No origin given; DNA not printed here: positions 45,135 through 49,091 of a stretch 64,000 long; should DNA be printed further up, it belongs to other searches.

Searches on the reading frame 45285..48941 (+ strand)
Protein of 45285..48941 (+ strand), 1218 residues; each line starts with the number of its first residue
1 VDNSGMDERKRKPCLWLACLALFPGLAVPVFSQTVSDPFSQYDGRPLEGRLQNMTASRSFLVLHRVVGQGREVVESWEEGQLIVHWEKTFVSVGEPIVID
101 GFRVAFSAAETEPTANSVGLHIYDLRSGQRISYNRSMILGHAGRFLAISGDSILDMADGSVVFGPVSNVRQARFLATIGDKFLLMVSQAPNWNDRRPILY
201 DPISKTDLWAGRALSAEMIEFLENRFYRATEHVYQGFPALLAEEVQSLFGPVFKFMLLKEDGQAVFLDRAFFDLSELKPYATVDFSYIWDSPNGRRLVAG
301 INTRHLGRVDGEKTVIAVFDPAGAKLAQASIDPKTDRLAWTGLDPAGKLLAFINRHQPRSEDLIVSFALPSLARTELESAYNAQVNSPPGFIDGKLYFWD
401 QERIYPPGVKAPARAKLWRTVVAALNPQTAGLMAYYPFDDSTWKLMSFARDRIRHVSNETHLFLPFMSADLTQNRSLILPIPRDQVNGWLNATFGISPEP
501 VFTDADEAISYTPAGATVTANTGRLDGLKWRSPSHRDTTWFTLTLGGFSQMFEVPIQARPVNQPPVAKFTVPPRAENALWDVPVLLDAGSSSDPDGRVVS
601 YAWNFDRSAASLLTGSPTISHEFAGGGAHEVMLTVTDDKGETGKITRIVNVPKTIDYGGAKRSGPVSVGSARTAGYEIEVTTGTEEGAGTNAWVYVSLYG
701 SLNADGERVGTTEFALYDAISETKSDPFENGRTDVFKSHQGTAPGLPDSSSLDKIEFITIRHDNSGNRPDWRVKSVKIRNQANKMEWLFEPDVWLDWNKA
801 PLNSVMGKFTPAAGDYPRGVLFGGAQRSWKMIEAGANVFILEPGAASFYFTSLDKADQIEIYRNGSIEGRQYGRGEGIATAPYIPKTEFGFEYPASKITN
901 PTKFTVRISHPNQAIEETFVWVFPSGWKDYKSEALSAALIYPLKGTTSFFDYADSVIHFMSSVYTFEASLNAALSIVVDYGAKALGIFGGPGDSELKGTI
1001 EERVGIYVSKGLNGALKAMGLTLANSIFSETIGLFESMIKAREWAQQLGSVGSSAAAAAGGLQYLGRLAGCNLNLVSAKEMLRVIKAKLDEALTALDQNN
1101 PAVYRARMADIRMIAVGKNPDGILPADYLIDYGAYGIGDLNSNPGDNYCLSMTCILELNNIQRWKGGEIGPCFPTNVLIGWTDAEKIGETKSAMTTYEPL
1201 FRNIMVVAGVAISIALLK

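Call 9: search_protein_families(library=pfam, proteins=[window:45285-48941:+], max_evalue=0.0001)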
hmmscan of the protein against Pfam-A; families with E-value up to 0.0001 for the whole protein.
window:45285-48941:+ (1218 aa): 3 families
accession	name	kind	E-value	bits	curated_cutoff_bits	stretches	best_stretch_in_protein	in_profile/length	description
PF18911.6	PKD_4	-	1.8e-10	41.2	27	1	562-646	1-78/85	PKD domain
PF00801.26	PKD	-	1.3e-08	35.2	23.5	1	590-649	24-79/80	PKD domain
PF01477.28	PLAT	-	7.4e-08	33.6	23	1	676-796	1-105/117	PLAT/LH2 domain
